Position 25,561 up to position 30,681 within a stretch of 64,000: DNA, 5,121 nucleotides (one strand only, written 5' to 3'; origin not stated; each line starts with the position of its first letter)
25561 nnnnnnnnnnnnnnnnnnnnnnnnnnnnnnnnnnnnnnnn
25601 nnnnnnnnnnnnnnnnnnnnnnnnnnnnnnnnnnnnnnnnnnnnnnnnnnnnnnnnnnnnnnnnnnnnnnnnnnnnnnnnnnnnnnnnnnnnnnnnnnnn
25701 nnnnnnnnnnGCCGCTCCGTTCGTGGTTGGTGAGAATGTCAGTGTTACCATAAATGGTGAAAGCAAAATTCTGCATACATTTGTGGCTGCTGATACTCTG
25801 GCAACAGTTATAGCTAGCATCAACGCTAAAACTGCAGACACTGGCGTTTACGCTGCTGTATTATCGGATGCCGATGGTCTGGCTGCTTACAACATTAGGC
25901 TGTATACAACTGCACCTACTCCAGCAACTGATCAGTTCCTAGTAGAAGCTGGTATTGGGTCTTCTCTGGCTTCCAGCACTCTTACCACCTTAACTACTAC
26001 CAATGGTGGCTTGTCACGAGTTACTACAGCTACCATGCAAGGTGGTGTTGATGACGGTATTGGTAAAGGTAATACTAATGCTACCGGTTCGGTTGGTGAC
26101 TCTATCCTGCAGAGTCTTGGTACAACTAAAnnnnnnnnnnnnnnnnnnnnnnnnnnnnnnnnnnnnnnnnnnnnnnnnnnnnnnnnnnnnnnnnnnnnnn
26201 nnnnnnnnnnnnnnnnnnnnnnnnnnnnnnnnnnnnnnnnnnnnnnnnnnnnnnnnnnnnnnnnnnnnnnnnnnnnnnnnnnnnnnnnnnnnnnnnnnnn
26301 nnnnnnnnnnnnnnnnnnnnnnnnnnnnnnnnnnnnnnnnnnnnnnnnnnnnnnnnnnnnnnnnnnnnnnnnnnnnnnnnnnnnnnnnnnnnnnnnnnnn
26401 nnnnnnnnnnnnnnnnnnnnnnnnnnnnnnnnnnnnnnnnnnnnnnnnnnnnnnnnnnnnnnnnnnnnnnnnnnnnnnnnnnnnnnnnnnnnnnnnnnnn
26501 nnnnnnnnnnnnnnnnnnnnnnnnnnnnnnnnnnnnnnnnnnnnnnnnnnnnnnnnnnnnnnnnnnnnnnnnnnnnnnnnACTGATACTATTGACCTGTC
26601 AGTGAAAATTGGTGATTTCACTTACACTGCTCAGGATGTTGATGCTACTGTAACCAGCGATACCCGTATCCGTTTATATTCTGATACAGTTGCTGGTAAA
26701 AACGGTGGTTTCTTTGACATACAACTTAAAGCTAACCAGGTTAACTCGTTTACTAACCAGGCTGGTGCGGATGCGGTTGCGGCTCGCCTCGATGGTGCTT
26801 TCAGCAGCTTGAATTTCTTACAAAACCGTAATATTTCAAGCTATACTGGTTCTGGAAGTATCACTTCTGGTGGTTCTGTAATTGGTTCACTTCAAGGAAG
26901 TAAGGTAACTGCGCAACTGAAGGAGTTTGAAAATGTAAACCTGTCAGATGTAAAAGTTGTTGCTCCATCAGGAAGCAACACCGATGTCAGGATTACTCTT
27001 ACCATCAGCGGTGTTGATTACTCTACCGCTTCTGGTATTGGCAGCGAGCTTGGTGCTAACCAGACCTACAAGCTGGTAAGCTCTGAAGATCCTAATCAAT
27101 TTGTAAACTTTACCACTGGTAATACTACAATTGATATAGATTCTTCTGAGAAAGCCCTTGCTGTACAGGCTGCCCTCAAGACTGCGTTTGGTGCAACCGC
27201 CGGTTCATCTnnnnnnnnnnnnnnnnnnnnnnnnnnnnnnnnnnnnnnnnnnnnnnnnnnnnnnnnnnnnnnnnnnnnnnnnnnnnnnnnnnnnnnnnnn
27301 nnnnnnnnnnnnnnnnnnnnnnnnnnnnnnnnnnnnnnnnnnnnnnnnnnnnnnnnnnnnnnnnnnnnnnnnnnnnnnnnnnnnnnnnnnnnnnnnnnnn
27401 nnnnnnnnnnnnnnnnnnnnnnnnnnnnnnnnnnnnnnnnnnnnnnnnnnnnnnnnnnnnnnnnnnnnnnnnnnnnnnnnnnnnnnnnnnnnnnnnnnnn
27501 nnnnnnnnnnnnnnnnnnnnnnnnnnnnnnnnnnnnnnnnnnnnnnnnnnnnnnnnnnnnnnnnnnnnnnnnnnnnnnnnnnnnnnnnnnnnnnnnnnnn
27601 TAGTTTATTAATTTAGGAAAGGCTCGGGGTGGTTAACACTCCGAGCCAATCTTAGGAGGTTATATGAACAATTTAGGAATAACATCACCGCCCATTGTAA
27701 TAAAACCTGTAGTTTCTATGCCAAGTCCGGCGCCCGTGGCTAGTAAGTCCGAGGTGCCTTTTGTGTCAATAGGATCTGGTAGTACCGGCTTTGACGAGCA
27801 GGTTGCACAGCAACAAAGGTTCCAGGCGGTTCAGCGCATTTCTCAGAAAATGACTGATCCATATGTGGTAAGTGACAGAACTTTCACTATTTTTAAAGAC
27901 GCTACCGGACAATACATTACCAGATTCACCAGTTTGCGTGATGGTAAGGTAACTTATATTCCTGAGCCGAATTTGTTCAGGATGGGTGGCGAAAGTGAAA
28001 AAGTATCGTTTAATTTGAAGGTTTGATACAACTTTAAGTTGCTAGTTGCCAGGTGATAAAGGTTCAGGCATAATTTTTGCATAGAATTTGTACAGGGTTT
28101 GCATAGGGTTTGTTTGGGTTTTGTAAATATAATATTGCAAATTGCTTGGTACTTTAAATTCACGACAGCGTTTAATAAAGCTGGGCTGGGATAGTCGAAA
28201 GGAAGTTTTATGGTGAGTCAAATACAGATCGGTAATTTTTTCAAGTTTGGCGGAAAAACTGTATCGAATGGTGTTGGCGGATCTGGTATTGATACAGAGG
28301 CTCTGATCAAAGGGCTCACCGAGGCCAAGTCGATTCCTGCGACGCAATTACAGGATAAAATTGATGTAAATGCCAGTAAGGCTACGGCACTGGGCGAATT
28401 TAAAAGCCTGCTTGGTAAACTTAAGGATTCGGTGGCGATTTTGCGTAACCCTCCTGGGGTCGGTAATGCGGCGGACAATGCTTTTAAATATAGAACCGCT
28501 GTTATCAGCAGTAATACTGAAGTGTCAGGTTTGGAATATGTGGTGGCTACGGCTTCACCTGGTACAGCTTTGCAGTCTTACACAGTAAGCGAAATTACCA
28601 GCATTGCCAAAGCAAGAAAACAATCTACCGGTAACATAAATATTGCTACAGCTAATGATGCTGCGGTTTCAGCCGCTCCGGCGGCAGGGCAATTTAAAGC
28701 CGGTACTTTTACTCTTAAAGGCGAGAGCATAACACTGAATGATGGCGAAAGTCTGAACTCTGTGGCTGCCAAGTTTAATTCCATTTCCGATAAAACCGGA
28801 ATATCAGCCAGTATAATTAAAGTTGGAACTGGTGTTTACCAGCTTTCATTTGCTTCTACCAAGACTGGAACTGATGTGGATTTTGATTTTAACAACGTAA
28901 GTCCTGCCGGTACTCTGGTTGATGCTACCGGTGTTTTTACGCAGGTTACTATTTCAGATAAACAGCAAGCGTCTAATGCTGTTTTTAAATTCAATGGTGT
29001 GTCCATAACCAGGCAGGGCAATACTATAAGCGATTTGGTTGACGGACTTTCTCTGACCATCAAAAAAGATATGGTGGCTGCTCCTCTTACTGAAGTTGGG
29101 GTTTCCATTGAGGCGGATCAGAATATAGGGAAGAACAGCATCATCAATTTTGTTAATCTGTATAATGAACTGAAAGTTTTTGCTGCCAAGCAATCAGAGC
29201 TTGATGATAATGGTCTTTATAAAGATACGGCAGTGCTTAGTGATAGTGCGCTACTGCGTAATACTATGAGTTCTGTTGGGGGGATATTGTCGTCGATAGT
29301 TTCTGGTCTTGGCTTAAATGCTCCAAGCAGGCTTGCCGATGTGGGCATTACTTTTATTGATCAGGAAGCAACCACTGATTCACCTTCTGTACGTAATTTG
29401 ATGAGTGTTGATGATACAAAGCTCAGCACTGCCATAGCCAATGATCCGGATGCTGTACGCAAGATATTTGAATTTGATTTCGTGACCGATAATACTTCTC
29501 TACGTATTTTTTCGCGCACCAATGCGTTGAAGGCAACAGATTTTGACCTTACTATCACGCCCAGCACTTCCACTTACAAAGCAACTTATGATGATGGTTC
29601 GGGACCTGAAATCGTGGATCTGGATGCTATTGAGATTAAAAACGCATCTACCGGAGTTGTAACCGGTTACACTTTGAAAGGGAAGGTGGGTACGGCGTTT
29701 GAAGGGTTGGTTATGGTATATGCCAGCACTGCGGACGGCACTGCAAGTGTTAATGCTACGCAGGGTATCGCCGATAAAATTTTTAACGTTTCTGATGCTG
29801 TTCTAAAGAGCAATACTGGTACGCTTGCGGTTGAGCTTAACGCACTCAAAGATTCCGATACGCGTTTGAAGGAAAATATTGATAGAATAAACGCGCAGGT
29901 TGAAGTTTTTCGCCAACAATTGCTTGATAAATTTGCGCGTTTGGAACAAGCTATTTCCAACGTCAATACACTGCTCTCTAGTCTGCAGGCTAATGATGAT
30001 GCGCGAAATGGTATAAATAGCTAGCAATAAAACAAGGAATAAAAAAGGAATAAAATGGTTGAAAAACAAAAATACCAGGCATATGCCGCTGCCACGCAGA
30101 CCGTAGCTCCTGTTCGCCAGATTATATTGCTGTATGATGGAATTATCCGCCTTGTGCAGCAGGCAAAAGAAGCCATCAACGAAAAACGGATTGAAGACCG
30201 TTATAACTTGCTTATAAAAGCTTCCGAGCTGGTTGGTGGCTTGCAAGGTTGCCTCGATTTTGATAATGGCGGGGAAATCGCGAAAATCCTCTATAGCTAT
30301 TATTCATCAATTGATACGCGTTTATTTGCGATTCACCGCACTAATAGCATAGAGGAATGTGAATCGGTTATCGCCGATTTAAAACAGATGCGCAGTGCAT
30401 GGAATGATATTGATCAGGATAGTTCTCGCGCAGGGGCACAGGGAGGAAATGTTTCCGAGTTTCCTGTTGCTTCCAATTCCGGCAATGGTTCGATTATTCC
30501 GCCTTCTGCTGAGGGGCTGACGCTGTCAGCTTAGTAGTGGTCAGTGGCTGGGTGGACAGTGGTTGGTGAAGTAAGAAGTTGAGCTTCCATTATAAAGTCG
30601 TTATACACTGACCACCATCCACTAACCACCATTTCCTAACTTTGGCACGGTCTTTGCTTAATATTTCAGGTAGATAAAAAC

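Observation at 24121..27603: Giant (1160-aa) flagellin with duplicated surface modules, preceded by a FliB-type lysine methylase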

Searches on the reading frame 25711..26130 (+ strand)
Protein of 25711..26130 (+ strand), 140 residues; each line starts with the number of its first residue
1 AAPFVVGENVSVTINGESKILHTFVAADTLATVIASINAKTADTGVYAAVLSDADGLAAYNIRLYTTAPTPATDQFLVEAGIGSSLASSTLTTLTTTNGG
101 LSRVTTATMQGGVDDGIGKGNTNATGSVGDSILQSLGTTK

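Call 27: search_protein_families(library=pfam, proteins=[window:25711-26130:+], max_evalue=1)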
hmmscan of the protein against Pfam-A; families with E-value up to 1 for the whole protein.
window:25711-26130:+ (140 aa): 1 family
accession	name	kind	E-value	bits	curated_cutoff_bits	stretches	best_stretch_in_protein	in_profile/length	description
PF07196.18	Flagellin_IN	-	1.7e-05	25.3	22.7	1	12-55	2-47/55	Flagellin hook IN motif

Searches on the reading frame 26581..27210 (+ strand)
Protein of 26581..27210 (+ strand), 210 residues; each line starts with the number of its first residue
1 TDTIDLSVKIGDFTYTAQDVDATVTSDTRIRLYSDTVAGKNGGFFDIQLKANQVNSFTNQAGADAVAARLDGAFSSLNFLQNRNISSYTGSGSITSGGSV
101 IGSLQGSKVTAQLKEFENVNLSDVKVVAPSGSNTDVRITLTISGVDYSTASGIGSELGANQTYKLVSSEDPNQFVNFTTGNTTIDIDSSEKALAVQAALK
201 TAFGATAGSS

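Call 27: search_protein_families(library=pfam, proteins=[window:26581-27210:+], max_evalue=1)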
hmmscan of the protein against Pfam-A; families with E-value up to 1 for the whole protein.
window:26581-27210:+ (210 aa): 2 families
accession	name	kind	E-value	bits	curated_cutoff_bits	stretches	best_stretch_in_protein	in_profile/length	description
PF16379.11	DUF4989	-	0.016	15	22.8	1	117-151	77-110/293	Domain of unknown function (DUF4989)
PF05836.17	Chorion_S16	-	0.2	12.3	25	1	52-73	16-37/108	Chorion protein S16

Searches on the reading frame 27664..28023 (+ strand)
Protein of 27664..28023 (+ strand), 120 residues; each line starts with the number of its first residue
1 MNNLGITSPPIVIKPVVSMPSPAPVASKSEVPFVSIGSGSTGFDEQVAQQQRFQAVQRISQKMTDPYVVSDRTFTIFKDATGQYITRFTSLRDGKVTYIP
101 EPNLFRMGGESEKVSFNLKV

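Call 3: search_protein_families(library=pfam, proteins=[window:27664-28023:+], max_evalue=0.01)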
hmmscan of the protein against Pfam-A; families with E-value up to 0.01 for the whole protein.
window:27664-28023:+ (120 aa): 0 families

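Call 5: search_protein_families(library=ncbifam, proteins=[window:27664-28023:+], max_evalue=0.01)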
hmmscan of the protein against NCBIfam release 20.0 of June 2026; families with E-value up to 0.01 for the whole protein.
window:27664-28023:+ (120 aa): 0 families

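Call 52: search_protein_families(library=pfam, proteins=[window:27664-28023:+], max_evalue=5)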
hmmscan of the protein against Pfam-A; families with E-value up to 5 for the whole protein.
window:27664-28023:+ (120 aa): 0 families

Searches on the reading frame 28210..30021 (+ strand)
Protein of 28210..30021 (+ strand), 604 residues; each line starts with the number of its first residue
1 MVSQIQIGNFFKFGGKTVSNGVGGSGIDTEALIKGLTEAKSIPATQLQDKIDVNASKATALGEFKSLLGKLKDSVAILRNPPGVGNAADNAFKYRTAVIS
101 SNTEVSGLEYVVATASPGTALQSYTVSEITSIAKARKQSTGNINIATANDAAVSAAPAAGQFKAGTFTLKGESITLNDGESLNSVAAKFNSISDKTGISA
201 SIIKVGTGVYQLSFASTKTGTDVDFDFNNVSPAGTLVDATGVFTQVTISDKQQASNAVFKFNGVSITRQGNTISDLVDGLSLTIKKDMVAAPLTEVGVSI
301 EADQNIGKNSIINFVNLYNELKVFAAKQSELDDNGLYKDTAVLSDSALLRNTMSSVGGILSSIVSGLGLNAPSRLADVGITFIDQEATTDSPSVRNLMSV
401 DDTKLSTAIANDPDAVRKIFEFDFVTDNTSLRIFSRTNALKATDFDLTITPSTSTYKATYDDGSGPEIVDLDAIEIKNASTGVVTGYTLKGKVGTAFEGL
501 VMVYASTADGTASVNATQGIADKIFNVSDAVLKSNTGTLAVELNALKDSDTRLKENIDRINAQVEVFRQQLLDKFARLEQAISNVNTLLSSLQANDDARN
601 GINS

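Call 3: search_protein_families(library=pfam, proteins=[window:28210-30021:+], max_evalue=0.01)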
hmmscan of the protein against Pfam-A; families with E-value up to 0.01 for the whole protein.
window:28210-30021:+ (604 aa): 3 families
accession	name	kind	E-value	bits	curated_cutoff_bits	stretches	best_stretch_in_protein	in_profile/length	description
PF07195.17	FliD_C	-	9.9e-30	104.1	25.4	1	254-586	1-235/236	Flagellar hook-associated protein 2 C-terminus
PF02465.23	FliD_N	-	1.1e-11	45.7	24.8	1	25-135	1-96/97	Flagellar hook-associated protein 2 N-terminus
PF07196.18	Flagellin_IN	-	3.1e-06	27.7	22.7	1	169-218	8-55/55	Flagellin hook IN motif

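Call 5: search_protein_families(library=ncbifam, proteins=[window:28210-30021:+], max_evalue=0.01)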
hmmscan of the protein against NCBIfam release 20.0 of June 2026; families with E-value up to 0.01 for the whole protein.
window:28210-30021:+ (604 aa): 8 families
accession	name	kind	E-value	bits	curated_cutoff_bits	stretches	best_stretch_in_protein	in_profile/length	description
NF005955.1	PRK08032.1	equivalog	9.5e-27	94.1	387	2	21-420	8-379/465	flagellar filament capping protein FliD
NF005188.0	PRK06664.1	equivalog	3.1e-23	82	469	1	247-427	383-573/661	flagellar hook-associated protein FliD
NF005833.0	PRK07737.1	equivalog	2.5e-16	59.8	444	1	25-321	10-287/501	flagellar hook-associated protein 2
NF009400.1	PRK12765.1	equivalog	1e-15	57.4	448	1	18-457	7-429/596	flagellar filament capping protein FliD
NF006282.1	PRK08453.1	equivalog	1e-11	44.1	500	1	246-421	425-584/673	flagellar filament capping protein FliD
NF005281.0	PRK06798.1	equivalog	2.8e-08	33.2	375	1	110-331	90-292/440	flagellar hook-associated protein 2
NF040692.1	recomb_assoc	equivalog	0.0038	16.8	40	1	480-563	48-139/207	gamma-mobile-trio protein GmtX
NF049873.2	cytotoxin_MakE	exception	0.0085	15.1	360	0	512-597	80-166/352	alpha-pore-forming cytotoxin subunit MakE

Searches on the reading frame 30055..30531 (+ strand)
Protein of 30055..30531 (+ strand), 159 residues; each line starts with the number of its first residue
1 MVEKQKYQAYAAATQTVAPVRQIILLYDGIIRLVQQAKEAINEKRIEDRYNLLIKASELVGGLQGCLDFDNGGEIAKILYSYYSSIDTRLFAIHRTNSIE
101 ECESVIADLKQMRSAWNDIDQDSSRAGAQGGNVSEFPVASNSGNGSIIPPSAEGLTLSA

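Call 3: search_protein_families(library=pfam, proteins=[window:30055-30531:+], max_evalue=0.01)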
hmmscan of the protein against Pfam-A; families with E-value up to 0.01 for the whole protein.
window:30055-30531:+ (159 aa): 1 family
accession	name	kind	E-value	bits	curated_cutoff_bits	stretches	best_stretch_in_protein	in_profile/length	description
PF02561.19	FliS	-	2.9e-25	89.2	26.7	1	7-119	4-114/115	Flagellar protein FliS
